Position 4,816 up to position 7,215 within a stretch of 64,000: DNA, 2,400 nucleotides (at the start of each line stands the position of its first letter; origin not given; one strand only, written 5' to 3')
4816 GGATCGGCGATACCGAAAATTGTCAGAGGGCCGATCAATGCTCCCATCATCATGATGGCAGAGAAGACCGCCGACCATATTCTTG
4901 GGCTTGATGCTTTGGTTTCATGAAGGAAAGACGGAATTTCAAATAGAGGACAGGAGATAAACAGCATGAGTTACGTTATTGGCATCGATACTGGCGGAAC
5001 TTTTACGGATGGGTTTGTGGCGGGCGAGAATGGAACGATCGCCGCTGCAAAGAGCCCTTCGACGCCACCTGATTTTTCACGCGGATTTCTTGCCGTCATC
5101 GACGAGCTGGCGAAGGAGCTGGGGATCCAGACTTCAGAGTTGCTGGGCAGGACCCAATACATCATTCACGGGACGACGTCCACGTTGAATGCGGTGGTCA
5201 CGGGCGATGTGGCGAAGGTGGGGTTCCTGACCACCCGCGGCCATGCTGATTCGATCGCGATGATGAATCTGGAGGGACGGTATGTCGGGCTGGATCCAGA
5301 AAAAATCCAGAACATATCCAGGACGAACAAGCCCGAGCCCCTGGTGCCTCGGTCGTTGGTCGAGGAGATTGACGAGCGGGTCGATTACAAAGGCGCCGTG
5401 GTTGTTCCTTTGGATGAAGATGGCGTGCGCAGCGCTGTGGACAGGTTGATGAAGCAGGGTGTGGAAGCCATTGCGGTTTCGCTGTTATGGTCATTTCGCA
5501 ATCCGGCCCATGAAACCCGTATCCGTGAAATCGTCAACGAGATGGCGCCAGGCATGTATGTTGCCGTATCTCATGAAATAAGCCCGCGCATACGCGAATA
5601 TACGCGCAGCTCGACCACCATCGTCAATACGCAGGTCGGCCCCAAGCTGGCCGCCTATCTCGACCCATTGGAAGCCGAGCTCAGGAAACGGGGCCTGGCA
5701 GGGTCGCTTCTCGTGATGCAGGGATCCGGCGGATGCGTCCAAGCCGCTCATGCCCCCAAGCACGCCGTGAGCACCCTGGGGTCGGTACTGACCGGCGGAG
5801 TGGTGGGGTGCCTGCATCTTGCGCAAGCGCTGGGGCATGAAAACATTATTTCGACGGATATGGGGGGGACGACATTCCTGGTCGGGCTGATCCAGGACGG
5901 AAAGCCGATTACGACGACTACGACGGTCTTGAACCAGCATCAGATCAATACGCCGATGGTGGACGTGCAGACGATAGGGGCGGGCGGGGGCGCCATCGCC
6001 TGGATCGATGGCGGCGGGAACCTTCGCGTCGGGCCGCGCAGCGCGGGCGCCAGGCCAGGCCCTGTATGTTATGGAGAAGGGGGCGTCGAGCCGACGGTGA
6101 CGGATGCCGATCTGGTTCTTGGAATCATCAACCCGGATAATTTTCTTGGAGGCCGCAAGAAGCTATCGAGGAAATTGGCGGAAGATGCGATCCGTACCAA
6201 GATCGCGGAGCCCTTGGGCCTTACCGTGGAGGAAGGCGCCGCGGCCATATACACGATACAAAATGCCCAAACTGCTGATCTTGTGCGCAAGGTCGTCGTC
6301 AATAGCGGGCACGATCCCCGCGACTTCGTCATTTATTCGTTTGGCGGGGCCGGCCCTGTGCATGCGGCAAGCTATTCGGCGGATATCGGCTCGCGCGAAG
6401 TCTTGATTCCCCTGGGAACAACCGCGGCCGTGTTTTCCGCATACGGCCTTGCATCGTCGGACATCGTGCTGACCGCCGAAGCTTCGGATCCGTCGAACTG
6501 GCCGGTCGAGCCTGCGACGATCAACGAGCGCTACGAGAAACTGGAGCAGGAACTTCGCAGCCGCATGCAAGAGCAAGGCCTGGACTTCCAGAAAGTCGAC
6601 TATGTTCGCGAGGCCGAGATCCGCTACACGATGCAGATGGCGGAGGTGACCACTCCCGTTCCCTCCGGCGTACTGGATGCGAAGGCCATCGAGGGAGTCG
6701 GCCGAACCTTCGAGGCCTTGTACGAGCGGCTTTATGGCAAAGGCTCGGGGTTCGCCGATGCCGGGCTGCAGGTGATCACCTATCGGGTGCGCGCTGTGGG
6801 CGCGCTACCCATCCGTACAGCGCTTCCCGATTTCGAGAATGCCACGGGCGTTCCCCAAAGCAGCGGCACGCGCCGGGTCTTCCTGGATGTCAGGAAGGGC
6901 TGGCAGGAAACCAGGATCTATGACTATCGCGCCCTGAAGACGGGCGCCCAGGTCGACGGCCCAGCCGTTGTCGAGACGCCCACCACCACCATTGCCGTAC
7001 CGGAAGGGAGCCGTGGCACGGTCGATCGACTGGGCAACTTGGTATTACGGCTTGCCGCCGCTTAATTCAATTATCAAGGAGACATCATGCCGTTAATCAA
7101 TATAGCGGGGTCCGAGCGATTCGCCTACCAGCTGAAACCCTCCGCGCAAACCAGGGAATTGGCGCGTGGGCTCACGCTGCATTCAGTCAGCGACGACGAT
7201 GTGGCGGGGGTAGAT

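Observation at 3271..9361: GMC flavoprotein plus three-subunit acetone-carboxylase/hydantoinase-like ATPase: candidate uncharacterised alcohol-to-ketone-to-carboxylate (or lactam-opening) pathway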

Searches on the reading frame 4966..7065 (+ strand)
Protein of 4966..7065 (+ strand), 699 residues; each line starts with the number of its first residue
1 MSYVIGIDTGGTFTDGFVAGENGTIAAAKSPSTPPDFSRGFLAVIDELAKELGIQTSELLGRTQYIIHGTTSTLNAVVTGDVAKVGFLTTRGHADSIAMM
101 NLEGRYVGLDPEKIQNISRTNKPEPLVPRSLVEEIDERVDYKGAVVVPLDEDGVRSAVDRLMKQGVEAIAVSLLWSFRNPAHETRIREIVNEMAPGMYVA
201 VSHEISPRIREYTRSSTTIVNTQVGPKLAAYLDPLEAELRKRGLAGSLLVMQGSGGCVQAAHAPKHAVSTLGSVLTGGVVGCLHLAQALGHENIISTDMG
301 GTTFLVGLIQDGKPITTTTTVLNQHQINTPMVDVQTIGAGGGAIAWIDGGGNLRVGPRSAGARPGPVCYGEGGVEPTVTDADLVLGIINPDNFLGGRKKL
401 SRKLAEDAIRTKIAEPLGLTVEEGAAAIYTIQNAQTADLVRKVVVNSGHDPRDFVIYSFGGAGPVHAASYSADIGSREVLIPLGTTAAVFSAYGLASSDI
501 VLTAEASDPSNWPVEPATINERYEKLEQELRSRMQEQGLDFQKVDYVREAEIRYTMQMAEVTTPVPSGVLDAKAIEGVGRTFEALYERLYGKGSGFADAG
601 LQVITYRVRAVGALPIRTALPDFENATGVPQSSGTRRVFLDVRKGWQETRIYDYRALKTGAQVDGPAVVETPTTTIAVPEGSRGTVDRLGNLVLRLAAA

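Call 8: search_protein_families(library=pfam, proteins=[window:4966-7065:+], max_evalue=0.01)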
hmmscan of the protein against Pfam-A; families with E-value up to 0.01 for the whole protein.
window:4966-7065:+ (699 aa): 3 families
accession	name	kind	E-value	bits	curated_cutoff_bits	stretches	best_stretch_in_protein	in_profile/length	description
PF01968.24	Hydantoinase_A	-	9.7e-80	268.3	22.9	1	214-501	1-288/291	Hydantoinase/oxoprolinase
PF05378.19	Hydant_A_N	-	3e-43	148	25.2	1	5-193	2-175/176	Hydantoinase/oxoprolinase N-terminal region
PF19278.4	Hydant_A_C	-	2.8e-22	79.5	21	1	517-688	12-184/193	Hydantoinase/oxoprolinase C-terminal domain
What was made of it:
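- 4966..7065 (+): Alpha subunit (HyuA-type ASKHA ATPase/kinase) of the three-subunit enzyme. Pfam Hydant_A_N, Hydantoinase_A and Hydant_A_C (call 8).
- Checked: HyuA-like protein at 4966-7065, 699 aa, with Hydant_A_N, Hydantoinase_A and Hydant_A_C (call 8).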

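Call 9: search_protein_families(library=ncbifam, proteins=[window:4966-7065:+], max_evalue=0.01)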
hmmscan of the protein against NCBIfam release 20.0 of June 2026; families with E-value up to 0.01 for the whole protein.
window:4966-7065:+ (699 aa): 3 families
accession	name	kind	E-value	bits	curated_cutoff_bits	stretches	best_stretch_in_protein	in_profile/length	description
NF050156.1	CapLactmsAlpCapA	equivalog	4.1e-165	550.9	1000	1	3-694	1-685/689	caprolactamase subunit alpha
NF042975.2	AcphenoCarb_ApcC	equivalog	1.6e-126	423.3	1500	1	5-690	11-705/733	acetophenone carboxylase subunit gamma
NF042960.1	AcphenoCarb_ApcA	equivalog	4e-76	256.7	1250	2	135-695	105-656/658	acetophenone carboxylase subunit alpha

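Call 16: search_solved_structures(query=window:4966-7065:+, max_evalue=0.001)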
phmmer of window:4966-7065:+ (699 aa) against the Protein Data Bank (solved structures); distinct sequences matched with E-value up to 0.001: 6.
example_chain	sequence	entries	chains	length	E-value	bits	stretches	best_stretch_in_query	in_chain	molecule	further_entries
6yra_A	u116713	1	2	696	2.6e-123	415.8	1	2-688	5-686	5-oxoprolinase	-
5l9w_B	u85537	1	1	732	5.6e-120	404.8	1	5-694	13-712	Acetophenone carboxylase gamma subunit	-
7hk5_A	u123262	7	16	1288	7.1e-113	381.3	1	5-696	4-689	N-methylhydantoinase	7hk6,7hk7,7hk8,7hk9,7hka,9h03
5m45_B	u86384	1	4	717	8.7e-100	338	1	4-687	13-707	Acetone carboxylase beta subunit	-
5svb_B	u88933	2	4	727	2.4e-99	336.6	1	4-687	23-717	Acetone carboxylase beta subunit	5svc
5l9w_b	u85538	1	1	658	4.7e-57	196.8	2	136-694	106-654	Acetophenone carboxylase alpha subunit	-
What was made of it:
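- The alpha subunit scores highest against caprolactamase CapA (NCBIfam 551 bits; PDB 6yra 416 bits), and N-methylhydantoinase is close behind (381 bits) (calls 9, 16).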

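Call 60: search_solved_structures(query=window:4966-7065:+, max_evalue=1e-30, show_alignments=5)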
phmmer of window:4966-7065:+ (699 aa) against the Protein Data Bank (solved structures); distinct sequences matched with E-value up to 1e-30: 6.
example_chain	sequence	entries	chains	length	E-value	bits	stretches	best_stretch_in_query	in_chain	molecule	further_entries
6yra_A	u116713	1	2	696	2.6e-123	415.8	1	2-688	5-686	5-oxoprolinase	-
5l9w_B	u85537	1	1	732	5.6e-120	404.8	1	5-694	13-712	Acetophenone carboxylase gamma subunit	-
7hk5_A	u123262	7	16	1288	7.1e-113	381.3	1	5-696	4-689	N-methylhydantoinase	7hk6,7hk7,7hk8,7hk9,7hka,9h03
5m45_B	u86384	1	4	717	8.7e-100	338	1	4-687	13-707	Acetone carboxylase beta subunit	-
5svb_B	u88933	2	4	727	2.4e-99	336.6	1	4-687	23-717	Acetone carboxylase beta subunit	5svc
5l9w_b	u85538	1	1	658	4.7e-57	196.8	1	136-694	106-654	Acetophenone carboxylase alpha subunit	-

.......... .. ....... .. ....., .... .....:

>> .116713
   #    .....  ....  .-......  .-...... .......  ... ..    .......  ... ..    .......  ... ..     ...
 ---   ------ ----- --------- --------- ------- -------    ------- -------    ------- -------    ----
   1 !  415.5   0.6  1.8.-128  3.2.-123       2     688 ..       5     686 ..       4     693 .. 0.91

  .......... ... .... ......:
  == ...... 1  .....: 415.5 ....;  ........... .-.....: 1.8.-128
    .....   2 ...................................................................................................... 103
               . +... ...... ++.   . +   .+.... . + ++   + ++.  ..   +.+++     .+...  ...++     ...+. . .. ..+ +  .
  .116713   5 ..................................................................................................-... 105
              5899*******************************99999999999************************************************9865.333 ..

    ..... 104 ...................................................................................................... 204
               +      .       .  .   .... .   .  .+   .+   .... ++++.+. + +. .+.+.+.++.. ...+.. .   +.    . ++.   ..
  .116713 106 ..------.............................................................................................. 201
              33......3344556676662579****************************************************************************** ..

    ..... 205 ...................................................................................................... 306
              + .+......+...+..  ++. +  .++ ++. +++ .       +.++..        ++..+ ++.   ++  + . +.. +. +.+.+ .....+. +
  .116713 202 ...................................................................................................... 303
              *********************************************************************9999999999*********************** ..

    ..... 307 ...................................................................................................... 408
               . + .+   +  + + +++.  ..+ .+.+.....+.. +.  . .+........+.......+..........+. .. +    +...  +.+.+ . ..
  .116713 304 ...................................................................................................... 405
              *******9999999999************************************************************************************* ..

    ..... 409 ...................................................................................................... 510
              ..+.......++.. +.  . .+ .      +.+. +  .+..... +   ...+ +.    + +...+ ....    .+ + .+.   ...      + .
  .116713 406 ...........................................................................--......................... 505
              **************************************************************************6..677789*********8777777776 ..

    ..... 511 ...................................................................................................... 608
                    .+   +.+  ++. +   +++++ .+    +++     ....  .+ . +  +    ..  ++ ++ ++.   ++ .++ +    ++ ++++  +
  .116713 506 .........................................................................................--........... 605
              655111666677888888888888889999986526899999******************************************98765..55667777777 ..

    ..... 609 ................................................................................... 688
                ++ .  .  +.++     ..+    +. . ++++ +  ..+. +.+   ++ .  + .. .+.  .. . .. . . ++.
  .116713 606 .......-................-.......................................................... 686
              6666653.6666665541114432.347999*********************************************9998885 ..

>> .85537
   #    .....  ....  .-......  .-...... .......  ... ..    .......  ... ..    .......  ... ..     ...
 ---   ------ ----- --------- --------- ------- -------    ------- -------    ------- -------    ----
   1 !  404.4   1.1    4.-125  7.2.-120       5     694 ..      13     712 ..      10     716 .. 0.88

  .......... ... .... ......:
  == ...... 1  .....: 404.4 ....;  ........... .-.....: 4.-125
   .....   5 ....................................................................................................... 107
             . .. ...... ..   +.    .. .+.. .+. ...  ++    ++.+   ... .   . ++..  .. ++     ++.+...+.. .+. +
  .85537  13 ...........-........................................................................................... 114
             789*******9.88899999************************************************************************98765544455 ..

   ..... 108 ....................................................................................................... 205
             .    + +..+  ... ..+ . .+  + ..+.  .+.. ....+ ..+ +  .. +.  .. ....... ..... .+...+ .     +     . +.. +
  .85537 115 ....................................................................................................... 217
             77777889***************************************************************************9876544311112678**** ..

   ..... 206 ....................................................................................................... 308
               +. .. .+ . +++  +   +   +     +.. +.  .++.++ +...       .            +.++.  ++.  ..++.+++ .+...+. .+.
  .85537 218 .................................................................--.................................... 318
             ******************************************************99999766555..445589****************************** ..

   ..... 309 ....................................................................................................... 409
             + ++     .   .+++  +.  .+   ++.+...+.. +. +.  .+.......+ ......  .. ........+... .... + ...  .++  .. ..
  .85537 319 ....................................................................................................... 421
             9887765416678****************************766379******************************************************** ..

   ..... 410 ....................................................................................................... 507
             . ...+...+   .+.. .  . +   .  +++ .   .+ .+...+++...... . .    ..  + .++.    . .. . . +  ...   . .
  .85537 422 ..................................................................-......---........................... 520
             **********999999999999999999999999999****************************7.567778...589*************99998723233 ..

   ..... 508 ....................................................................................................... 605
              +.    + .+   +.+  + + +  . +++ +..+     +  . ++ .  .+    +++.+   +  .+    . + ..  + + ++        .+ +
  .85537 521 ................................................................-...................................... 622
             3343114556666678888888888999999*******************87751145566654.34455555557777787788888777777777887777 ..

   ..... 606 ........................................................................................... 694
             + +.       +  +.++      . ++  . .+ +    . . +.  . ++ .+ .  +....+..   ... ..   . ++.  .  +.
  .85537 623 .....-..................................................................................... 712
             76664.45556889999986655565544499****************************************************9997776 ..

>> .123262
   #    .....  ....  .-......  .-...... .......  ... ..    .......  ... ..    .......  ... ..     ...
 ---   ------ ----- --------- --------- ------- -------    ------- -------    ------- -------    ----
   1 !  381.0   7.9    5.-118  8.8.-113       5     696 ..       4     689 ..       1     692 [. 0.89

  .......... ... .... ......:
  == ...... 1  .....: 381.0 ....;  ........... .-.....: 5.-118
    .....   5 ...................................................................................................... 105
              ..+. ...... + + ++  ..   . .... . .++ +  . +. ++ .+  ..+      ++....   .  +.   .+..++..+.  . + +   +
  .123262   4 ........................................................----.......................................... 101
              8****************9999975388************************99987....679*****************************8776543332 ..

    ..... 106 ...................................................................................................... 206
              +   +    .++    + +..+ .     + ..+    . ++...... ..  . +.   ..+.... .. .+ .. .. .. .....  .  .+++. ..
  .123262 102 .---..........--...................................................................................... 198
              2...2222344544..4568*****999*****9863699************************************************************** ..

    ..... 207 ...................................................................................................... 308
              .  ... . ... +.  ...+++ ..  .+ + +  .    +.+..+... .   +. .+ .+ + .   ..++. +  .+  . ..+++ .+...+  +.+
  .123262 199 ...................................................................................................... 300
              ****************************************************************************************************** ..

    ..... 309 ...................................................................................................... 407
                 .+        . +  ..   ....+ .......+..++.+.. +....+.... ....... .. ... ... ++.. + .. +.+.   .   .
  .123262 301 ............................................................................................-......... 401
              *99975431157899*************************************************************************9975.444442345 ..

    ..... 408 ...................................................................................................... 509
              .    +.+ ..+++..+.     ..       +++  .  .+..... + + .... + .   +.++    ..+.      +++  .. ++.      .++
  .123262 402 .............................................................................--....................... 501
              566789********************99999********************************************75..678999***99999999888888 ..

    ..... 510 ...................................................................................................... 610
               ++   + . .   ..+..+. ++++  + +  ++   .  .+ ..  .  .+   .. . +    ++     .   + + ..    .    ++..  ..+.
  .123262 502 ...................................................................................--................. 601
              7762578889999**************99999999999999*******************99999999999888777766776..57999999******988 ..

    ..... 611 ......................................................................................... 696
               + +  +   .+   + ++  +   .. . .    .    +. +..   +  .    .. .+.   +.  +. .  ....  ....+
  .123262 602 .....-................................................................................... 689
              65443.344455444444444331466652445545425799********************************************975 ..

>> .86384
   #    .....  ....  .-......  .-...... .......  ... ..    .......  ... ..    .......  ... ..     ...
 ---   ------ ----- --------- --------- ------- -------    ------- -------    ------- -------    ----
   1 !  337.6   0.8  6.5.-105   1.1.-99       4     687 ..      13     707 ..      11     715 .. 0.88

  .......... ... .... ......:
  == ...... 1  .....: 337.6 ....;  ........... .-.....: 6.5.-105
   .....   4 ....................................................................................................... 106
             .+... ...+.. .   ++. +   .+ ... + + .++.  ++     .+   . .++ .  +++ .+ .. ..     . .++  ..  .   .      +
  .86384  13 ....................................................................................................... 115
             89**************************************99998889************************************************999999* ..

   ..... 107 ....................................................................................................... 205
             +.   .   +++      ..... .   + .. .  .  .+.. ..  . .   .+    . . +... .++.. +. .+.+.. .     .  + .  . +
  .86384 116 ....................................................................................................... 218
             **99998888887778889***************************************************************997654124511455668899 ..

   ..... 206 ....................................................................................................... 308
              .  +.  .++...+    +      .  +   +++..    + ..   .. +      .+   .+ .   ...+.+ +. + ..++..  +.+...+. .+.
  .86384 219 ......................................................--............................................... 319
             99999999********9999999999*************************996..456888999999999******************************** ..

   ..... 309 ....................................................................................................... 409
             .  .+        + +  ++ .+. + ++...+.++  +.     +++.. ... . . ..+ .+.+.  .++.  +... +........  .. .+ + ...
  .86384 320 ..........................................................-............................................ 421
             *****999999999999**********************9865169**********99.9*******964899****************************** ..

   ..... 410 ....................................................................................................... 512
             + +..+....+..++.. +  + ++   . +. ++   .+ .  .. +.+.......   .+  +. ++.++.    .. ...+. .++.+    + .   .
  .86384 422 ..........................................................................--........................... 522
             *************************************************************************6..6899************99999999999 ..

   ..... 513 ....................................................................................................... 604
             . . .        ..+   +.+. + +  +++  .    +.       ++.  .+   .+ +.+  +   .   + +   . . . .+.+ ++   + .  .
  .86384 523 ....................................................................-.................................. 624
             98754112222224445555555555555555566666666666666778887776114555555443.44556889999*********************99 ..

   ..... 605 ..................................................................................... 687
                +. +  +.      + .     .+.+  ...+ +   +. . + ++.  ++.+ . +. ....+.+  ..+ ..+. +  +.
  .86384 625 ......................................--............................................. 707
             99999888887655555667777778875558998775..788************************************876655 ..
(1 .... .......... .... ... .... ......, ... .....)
